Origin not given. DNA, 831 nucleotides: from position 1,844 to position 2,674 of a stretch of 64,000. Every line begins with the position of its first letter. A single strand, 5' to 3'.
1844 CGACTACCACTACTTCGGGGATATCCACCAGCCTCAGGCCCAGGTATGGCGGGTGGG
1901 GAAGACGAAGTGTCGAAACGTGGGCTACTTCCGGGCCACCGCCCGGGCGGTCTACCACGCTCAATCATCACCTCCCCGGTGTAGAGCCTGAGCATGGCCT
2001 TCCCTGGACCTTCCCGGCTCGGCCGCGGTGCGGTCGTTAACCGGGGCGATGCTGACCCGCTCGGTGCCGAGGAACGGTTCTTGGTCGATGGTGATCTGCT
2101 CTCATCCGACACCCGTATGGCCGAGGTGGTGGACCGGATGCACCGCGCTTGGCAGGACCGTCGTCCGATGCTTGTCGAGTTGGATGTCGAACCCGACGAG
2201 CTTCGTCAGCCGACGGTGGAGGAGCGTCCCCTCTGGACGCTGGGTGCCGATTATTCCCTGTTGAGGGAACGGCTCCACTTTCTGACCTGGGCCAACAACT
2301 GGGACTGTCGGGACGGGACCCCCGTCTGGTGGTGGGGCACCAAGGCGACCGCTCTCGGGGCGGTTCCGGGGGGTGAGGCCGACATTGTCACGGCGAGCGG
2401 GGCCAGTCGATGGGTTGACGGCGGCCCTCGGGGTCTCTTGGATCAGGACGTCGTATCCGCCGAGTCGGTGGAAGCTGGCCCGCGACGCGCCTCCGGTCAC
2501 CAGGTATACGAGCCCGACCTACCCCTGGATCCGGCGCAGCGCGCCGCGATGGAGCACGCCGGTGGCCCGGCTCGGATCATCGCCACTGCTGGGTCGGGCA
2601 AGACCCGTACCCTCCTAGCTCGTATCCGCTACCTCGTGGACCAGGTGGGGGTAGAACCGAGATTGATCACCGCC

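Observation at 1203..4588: HRDC-containing UvrD-family helicase with a Trp-rich roughly 170-aa N-terminal extension, coupled to a metallophosphoesterase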

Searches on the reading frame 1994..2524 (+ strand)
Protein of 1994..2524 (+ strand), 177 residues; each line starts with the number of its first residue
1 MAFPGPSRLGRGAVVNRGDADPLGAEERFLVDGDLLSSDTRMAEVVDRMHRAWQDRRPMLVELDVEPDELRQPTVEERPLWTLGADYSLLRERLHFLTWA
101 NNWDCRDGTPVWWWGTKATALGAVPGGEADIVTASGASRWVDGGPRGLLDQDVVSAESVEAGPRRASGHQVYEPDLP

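Call 10: find_homologous_proteins(query=window:1994-2524:+, max_evalue=0.001)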
Query window:1994-2524:+ (177 aa): 9 proteins with E <= 0.001 among 287 candidates.
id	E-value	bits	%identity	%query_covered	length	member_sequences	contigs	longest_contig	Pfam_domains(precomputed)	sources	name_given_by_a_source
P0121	4.7e-53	198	59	92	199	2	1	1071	-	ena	-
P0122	9.7e-51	190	57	92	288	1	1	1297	PF13604.13,PF13245.13,PF00580.28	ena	-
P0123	8.0e-42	161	55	82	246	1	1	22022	PF13604.13,PF13245.13,PF00580.28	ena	-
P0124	6.9e-34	135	48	89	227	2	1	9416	PF00580.28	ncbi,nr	ncbi:MAG: UvrD-helicase domain-containing protein, partial [Nitriliruptorales bacterium]|nr:UvrD-hel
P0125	1.5e-28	118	45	89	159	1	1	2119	-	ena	-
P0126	7.2e-28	116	44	72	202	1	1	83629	-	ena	-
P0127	2.9e-26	111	48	66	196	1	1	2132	PF00580.28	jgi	jgi:DNA helicase-2/ATP-dependent DNA helicase PcrA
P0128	1.7e-20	92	43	68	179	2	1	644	-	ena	-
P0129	2.6e-14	72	38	82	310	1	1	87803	PF00580.28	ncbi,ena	-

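Call 11: search_protein_families(library=pfam, proteins=[window:1994-2524:+], max_evalue=10)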
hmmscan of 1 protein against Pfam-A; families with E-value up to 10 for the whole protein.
window:1994-2524:+ (177 aa): 0 families

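Call 12: search_solved_structures(query=window:1994-2524:+, max_evalue=10)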
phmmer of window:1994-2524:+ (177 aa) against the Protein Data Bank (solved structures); distinct sequences matched with E-value up to 10: 3.
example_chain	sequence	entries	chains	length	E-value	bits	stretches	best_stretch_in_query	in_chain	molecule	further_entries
1x2p_A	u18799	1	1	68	0.037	17.2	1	85-128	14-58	Protein arginine N-methyltransferase 2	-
5ful_A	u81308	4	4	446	0.78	12.8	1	84-127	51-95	PROTEIN ARGININE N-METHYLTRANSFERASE 2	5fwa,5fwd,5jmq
9qca_A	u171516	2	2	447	0.8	12.8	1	84-127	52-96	Protein arginine N-methyltransferase 2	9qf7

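Call 17: find_related_loci(query=A1, collection=genome_contigs, flank=6000)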
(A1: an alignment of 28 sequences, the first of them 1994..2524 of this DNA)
Query A1 (177 aa) in genome_contigs; peptide patterns used: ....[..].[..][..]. (x = any residue, [..] = any of these).
507 stretches matched a pattern; 486 encode a relative of the query (tblastn E <= 1e-3); the best 80 are kept; 80 distinct loci.
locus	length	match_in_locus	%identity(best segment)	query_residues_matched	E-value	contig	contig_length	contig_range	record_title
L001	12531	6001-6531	60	1-176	2e-61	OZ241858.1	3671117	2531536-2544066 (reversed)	MAG: Candidatus Spongiisocius sp. isolate 36f18321-4a0d-4371-a96b-0c675878e5b3 genome assembly, chromosome: 1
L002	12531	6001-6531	58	1-176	2e-60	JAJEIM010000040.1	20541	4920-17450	MAG: Acidimicrobiia bacterium isolate p16x65bins.30 k141_1235702, whole genome shotgun sequence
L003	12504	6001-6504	62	1-168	5e-58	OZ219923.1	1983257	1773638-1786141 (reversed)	MAG: Acidimicrobiia bacterium isolate 542d8752-d573-496e-aaa5-f876508f7d52 genome assembly, chromosome: 2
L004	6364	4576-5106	60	1-176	1e-57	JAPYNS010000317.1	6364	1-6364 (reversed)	MAG: Candidatus Spongiisocius variivorans isolate m_rhze10 Seq317, whole genome shotgun sequence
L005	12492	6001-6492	60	1-162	3e-57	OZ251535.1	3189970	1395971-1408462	MAG: Candidatus Spongiisociaceae bacterium isolate 634b0852-1bd7-43e5-9878-17fb53bb1bc5 genome assembly, chromosome: 1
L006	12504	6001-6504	61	1-168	4e-56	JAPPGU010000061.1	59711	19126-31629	MAG: bacterium isolate RHO1_bin_64 NODE_1128_length_59711_cov_110.090351, whole genome shotgun sequence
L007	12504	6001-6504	61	1-168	8e-56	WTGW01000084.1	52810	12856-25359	MAG: Acidimicrobiia bacterium isolate CO36404bin_8 NODE_85_length_52810_cov_43.303365, whole genome shotgun sequence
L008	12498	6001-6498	57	1-162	6e-55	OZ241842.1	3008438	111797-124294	MAG: Candidatus Spongiisociaceae bacterium isolate ea90fc40-48ec-4ccb-8054-20f53ea15125 genome assembly, chromosome: 1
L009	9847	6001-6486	56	1-162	7e-55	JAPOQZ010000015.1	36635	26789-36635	MAG: bacterium isolate APA_bin_98 c_000000547190, whole genome shotgun sequence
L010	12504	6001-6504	60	1-168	2e-54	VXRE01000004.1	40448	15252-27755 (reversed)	MAG: Acidimicrobiia bacterium isolate SB0664_bin_25 NODE_764_length_40448_cov_12.254326, whole genome shotgun sequence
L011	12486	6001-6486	57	1-162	3e-54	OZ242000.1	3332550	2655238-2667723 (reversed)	MAG: Acidimicrobiia bacterium isolate 2de4d7b0-df0b-474f-a321-03b588d4267d genome assembly, chromosome: 1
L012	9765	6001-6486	57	1-162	4e-54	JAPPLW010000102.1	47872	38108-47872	MAG: bacterium isolate RHO3_bin_31 NODE_1604_length_47872_cov_35.705628, whole genome shotgun sequence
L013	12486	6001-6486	61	1-162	1e-54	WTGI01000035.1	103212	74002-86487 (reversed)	MAG: Acidimicrobiia bacterium isolate CO36387bin_10 NODE_66_length_103212_cov_15.772017, whole genome shotgun sequence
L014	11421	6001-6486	55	1-162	2e-53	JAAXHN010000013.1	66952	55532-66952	MAG: Acidimicrobiia bacterium isolate Plut_88890 unfiltered_Plut_88890_genomic_contig_459233, whole genome shotgun seque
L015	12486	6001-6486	54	1-162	3e-53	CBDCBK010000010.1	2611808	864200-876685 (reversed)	MAG: Acidimicrobiia bacterium isolate d0411547-dd39-4cd0-b5a5-2d4184132eb5 genome assembly, contig: contig_10, whole gen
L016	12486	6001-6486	54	1-162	1e-52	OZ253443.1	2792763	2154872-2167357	MAG: Acidimicrobiia bacterium isolate 563c3fc9-303a-4188-a37b-32c8faebca22 genome assembly, chromosome: 1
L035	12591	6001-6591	43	1-162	2e-43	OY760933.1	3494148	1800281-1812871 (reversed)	MAG: Acidimicrobiales bacterium isolate b23e3463-bb66-4d81-aeee-4505f53c6dd8 genome assembly, chromosome: 1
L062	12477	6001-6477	44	5-162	6e-37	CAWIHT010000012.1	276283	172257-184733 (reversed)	MAG: uncultured Actinomycetota bacterium isolate MFD03804.bin.1.164 genome assembly, contig: contig_28608, whole genome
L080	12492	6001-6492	43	3-162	8e-35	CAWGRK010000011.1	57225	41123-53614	MAG: uncultured Actinomycetes bacterium isolate MFD05747.bin.2.155 genome assembly, contig: contig_67491, whole genome s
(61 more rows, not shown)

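Call 22: predict_structure(alignment_id=A1)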
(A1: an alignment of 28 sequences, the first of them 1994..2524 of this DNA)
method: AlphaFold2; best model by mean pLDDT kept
length: 177 residues; sequences in the alignment: 28
mean_pLDDT: 83.3   pTM: 0.78
mean pLDDT of the five models: 83.3, 81.3, 81.3, 80.4, 77.5
residues with pLDDT >= 90: 71; 70-90: 77; 50-70: 18; < 50: 11
segments of 3 or more residues with pLDDT < 50: 162-172
pLDDT, mean of each block of 10 residues (from residue 1): 76 94 93 97 97 91 93 91 91 93 82 77 85 88 72 73 44 55
secondary structure, 60 per line:
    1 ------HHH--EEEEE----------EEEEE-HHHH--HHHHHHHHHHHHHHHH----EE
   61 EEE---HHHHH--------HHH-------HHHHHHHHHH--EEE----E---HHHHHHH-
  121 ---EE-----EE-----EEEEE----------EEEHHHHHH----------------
elements in order: E12-16 E27-31 H33-36 H39-54 E59-63 H67-71 H90-99 E102-104 H113-119 E138-142 E153-155 H156-161

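Call 23: search_protein_families(library=pfam, proteins=[L035:907-3729:+, L035:3255-5810:+, L035:8842-9345:+, L016:1180-2898:+, L016:2935-4041:+, L016:4634-5719:+, L016:9266-9682:+, L062:4239-5828:-, L080:5446-5937:+, L080:8662-9111:+], max_evalue=0.001)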
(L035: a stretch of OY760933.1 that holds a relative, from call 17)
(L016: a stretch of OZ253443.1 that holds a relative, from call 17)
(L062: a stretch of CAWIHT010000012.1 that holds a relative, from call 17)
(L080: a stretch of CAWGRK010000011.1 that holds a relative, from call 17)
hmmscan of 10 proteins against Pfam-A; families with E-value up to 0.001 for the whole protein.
L035:907-3729:+ (941 aa): 2 families
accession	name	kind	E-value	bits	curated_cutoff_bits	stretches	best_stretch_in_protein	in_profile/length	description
PF00521.26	DNA_topoisoIV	-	2.9e-136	455.2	31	1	155-593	1-431/432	DNA gyrase/topoisomerase IV, subunit A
PF03989.18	DNA_gyraseA_C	-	2.1e-21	75.5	27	2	847-890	2-45/48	DNA gyrase C-terminal domain, beta-propeller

L035:3255-5810:+ (852 aa): 4 families
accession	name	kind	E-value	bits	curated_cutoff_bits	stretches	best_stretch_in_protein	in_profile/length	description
PF00204.31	DNA_gyraseB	-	9.9e-36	123.2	27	1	443-599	18-169/173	DNA gyrase B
PF00986.26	DNA_gyraseB_C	-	1e-19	70.9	29.8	1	779-838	3-62/63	DNA gyrase B subunit, carboxyl terminus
PF02518.31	HATPase_c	-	5.1e-13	49.9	26.4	1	210-315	3-91/111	Histidine kinase-, DNA gyrase B-, and HSP90-like ATPase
PF01751.28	Toprim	-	1.6e-11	44.7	23.1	1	630-741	1-95/96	Toprim domain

L035:8842-9345:+ (168 aa): 1 family
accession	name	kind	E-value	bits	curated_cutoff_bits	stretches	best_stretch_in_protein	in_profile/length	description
PF01613.24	Flavin_Reduct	-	2.2e-33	116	27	1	18-152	4-140/153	Flavin reductase like domain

L016:1180-2898:+ (573 aa): 3 families
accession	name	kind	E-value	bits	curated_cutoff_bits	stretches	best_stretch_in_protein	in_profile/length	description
PF00732.25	GMC_oxred_N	-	5.5e-56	190.2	23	1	33-325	1-217/218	GMC oxidoreductase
PF05199.19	GMC_oxred_C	-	4.8e-35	121.6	24.6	1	418-549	4-139/139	GMC oxidoreductase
PF01266.30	DAO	-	0.00051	20.1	27.9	0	34-67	1-34/353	FAD dependent oxidoreductase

L016:2935-4041:+ (369 aa): 1 family
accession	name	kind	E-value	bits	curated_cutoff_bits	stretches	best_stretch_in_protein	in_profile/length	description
PF01663.27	Phosphodiest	-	5.4e-21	76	23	1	52-270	2-235/342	Type I phosphodiesterase / nucleotide pyrophosphatase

L016:4634-5719:+ (362 aa): 1 family
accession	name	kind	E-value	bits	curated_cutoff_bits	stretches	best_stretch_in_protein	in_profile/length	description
PF00291.31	PALP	-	1.1e-40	140.3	35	1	45-352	2-295/295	Pyridoxal-phosphate dependent enzyme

L016:9266-9682:+ (139 aa): 1 family
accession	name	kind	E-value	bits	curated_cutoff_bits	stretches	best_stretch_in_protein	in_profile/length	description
PF04075.20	F420H2_quin_red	-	1e-37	129.6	22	1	9-137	1-129/130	F420H(2)-dependent quinone reductase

L062:4239-5828:- (530 aa): 1 family
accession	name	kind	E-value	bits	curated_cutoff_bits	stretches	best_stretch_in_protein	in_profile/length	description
PF01658.22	Inos-1-P_synth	-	3.5e-36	124.1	27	1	352-460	1-107/107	Myo-inositol-1-phosphate synthase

L080:5446-5937:+ (164 aa): 1 family
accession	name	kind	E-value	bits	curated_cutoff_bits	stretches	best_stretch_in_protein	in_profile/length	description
PF20256.3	MoCoBD_2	-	5.6e-08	33.1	27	1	55-95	243-283/283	Molybdopterin cofactor-binding domain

L080:8662-9111:+ (150 aa): 1 family
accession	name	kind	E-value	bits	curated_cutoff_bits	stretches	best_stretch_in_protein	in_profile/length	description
PF03061.28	4HBT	-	1.4e-12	48.2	20.6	1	59-133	1-75/79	Thioesterase superfamily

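Call 25: search_protein_representatives(alignment_id=A1)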
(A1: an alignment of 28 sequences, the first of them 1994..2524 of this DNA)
Query: 28 sequences, 181 profile positions. Proteins with E-value up to 0.001 (for the whole library): 508; up to 1e-10: 389; up to 1e-30: 143. The best 150 are listed.
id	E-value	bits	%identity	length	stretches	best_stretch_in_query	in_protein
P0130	2.4e-70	251.8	-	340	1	2-179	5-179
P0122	6.6e-65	234.1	-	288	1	15-173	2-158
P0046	1.5e-61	223.1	-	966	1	18-174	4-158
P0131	3.7e-61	221.8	-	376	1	1-178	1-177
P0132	9.3e-60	217.3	-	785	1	2-172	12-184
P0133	3.5e-59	215.4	-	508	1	2-176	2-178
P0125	1.7e-58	213.2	-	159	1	2-161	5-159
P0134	2.4e-58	212.7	-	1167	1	1-178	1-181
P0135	7.3e-58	211.1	-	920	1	1-175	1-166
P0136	8.1e-58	211.0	-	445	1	1-176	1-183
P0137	1.3e-57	210.3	-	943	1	3-176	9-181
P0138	1.6e-57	210.0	-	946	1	1-179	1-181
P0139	5.0e-57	208.4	-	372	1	3-179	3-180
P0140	4.6e-56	205.3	-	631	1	2-173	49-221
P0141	1.0e-55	204.1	-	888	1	2-172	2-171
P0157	1.0e-50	187.8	-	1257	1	3-170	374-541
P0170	6.5e-48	178.7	-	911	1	3-179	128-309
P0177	2.9e-47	176.6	-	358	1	4-180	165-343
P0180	6.8e-47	175.4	-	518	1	2-178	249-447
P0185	1.5e-46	174.2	-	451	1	2-168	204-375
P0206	1.6e-41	157.9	-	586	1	1-172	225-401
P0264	3.5e-31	124.2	-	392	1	2-176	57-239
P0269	8.8e-31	122.9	-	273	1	3-125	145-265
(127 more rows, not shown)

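Call 26: search_protein_families(library=pfam, proteins=[P0157, P0170, P0177, P0180, P0185, P0206, P0140, P0264, P0269, P0134], max_evalue=0.001)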
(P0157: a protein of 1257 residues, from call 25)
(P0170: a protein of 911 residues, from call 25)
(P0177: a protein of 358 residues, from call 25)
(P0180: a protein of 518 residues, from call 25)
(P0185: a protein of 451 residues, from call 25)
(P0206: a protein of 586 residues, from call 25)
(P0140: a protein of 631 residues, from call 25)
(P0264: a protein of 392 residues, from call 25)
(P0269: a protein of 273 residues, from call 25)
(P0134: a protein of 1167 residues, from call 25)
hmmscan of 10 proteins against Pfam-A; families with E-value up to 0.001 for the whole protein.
P0157 (1257 aa): 5 families
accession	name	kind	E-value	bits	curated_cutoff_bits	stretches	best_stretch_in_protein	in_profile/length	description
PF00580.27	UvrD-helicase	-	1.9e-23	84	23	1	582-801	31-270/271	UvrD/REP helicase N-terminal domain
PF13361.12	UvrD_C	-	2.4e-21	77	25.6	2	1073-1128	286-345/350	UvrD-like helicase C-terminal domain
PF13538.12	UvrD_C_2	-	1.4e-10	41.3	27.4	1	1074-1128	2-51/52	UvrD-like helicase C-terminal domain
PF00570.28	HRDC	-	2.7e-08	34.1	23.8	1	1192-1228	7-43/68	HRDC domain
PF13245.12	AAA_19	-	5.3e-08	33.5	25.1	1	592-785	37-132/134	AAA domain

P0170 (911 aa): 9 families
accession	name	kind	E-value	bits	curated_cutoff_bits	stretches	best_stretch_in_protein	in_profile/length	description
PF00580.27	UvrD-helicase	-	1.4e-40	140.1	23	1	311-557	3-270/271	UvrD/REP helicase N-terminal domain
PF13361.12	UvrD_C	-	1.6e-21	77.6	25.6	2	825-880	286-345/350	UvrD-like helicase C-terminal domain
PF13245.12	AAA_19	-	4.7e-18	66.1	25.1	1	313-541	1-132/134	AAA domain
PF13538.12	UvrD_C_2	-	6.3e-11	42.4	27.4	1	826-880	2-51/52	UvrD-like helicase C-terminal domain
PF14338.12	Mrr_N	-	4.6e-10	39.9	29.5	1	11-91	6-85/87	Mrr N-terminal domain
PF13604.12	AAA_30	-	3.1e-06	27.5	27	0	309-388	2-78/191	AAA domain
PF13087.12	AAA_12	-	2.8e-05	24.2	27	1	825-883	138-193/195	AAA domain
PF01443.25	Viral_helicase1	-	0.00021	21.6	21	0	825-882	176-228/228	Viral superfamily 1 RNA helicase core domain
PF17318.7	DUF5361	-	0.00096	19.4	26.8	0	216-233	13-30/36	Family of unknown function (DUF5361)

P0177 (358 aa): 0 families

P0180 (518 aa): 2 families
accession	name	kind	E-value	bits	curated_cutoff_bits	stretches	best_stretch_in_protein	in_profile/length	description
PF00580.27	UvrD-helicase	-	2.6e-13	50.7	23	1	449-512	2-65/271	UvrD/REP helicase N-terminal domain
PF13245.12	AAA_19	-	3.6e-06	27.6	25.1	1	454-512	3-61/134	AAA domain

P0185 (451 aa): 3 families
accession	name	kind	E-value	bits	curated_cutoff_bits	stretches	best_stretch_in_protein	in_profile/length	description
PF00580.27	UvrD-helicase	-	2.6e-12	47.4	23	1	386-449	2-65/271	UvrD/REP helicase N-terminal domain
PF13245.12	AAA_19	-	2.8e-06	28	25.1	1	395-448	9-60/134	AAA domain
PF13604.12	AAA_30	-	0.00082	19.6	27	0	385-448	2-65/191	AAA domain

P0206 (586 aa): 4 families
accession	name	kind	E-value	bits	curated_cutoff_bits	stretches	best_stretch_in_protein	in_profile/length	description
PF00580.27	UvrD-helicase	-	3.3e-14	53.7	23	1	408-478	2-72/271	UvrD/REP helicase N-terminal domain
PF23771.1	DUF7168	-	4.7e-08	33.2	25.5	1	39-136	24-128/140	Domain of unknown function (DUF7168)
PF13245.12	AAA_19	-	5.2e-07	30.3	25.1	1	423-471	15-61/134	AAA domain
PF13604.12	AAA_30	-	0.00032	20.9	27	1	407-471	2-66/191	AAA domain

P0140 (631 aa): 3 families
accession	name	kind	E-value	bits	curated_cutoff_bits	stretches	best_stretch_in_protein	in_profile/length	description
PF00580.27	UvrD-helicase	-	9e-19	68.6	23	1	234-323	4-96/271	UvrD/REP helicase N-terminal domain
PF13245.12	AAA_19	-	3e-10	40.8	25.1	1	237-325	3-72/134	AAA domain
PF13604.12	AAA_30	-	4.1e-05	23.8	27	1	232-297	3-68/191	AAA domain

P0264 (392 aa): 1 family
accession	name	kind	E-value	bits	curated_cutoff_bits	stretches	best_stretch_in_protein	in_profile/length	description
PF00580.27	UvrD-helicase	-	4.9e-07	30.1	23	1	245-280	4-39/271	UvrD/REP helicase N-terminal domain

P0269 (273 aa): 1 family
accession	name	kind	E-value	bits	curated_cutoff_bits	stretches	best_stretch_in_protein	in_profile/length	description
PF14338.12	Mrr_N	-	1.2e-12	48.2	29.5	1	1-80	8-86/87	Mrr N-terminal domain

P0134 (1167 aa): 6 families
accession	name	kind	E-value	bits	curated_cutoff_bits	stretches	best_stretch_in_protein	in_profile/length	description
PF00580.27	UvrD-helicase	-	1e-29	104.5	23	1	184-412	3-251/271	UvrD/REP helicase N-terminal domain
PF13361.12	UvrD_C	-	5.7e-20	72.5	25.6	2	985-1041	285-345/350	UvrD-like helicase C-terminal domain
PF00570.28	HRDC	-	1.9e-18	66.6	23.8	1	1094-1155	7-68/68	HRDC domain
PF13245.12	AAA_19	-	7.9e-16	58.9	25.1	1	186-414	1-131/134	AAA domain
PF13538.12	UvrD_C_2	-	3.9e-08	33.5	27.4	1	987-1041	2-51/52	UvrD-like helicase C-terminal domain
PF13604.12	AAA_30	-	9.7e-06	25.9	27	0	182-265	2-82/191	AAA domain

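Call 39: search_protein_families(library=padloc, proteins=[window:1994-2524:+], max_evalue=0.01)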
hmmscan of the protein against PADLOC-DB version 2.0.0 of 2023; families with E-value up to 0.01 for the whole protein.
window:1994-2524:+ (177 aa): 0 families

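Call 40: search_protein_families(library=phrogs, proteins=[window:1994-2524:+], max_evalue=0.01)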
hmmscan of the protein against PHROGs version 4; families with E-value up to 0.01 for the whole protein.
window:1994-2524:+ (177 aa): 0 families

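Call 47: fold_search(model_id=the predicted structure, library=pdb)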
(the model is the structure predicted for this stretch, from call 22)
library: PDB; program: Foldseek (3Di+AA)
matches with E <= 10: 287; with E <= 0.001: 0
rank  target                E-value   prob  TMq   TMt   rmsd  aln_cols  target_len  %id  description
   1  3jrn                  5.7e-01  0.30  0.28  0.32   8.6       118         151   19  Crystal structure of TIR domain from Arabidopsis Thaliana (released 2009-10-20)
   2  5wbk_A                6.9e-01  0.04  0.14  0.04  14.0        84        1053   20  Crystal structure of the arabidopsis thaliana Raptor in complex with the TOS peptide of human S6K1 (released 2017-12-20)
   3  5wbi                  7.9e-01  0.04  0.13  0.04   9.7        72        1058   18  Crystal structure of the Arabidopsis thaliana Raptor (released 2017-12-20)
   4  9ch2_A                1.5e+00  0.14  0.20  0.15   5.0        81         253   12  Structure of the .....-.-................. (SonM) and RiPP precursor (SonA-L63D) heteromeric complex (released 2025-01-29)
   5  4m4w_N                1.5e+00  0.09  0.20  0.16   5.7        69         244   19  Mechanistic implications for the bacterial primosome assembly of the structure of a helicase-helicase loader complex (released 2013-09-25)
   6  6qel_H                1.7e+00  0.21  0.21  0.16   3.0        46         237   15  E. coli DnaBC apo complex (released 2019-03-06)
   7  7vfu_D                1.7e+00  0.12  0.20  0.22   3.7        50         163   16  Human N-type voltage gated calcium channel CaV2.2-alpha2/delta1-beta1 complex, bound to ziconotide (released 2021-11-03)
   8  7lts_A                2.1e+00  0.13  0.22  0.16   6.2        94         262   12  Structure of the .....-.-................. (SonM mutant R67A) and RiPP precursor (SonA) heteromeric complex (with SAH) (released 2021-09-29)
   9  9a4o_B                2.1e+00  0.12  0.19  0.07   3.4        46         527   15  Integrative model of IF2-TAGH by crosslinking MS and deep learning (released 2024-09-18)
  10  9ch2_C                2.1e+00  0.11  0.22  0.16   5.1        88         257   12  Structure of the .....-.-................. (SonM) and RiPP precursor (SonA-L63D) heteromeric complex (released 2025-01-29)
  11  5x6z_A                2.1e+00  0.06  0.16  0.04  12.7        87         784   17  Crystal structure of Rice Dwarf Virus P5 in complex with GTP and GDP (released 2018-02-28)
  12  9dls_C                2.1e+00  0.02  0.13  0.07   9.6        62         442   19  Vibrio cholerae DnaB (released 2025-07-16)
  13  7ahe_C                2.2e+00  0.09  0.18  0.09   4.0        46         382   17  OpuA inhibited inward facing (released 2020-11-25)
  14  8z1y_C                2.5e+00  0.09  0.18  0.11   3.7        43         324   14  Cryo-EM structure of Escherichia coli DppABCDF in the pre-catalytic state (released 2025-01-29)
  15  5x6z_C                2.5e+00  0.07  0.24  0.07  12.8       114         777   14  Crystal structure of Rice Dwarf Virus P5 in complex with GTP and GDP (released 2018-02-28)
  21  1pyd_A                3.0e+00  0.10  0.21  0.08   5.6        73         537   16  CATALYTIC CENTERS IN THE THIAMIN DIPHOSPHATE DEPENDENT ENZYME PYRUVATE DECARBOXYLASE AT 2.4 ANGSTROMS RESOLUTION (released 1994-04-30)
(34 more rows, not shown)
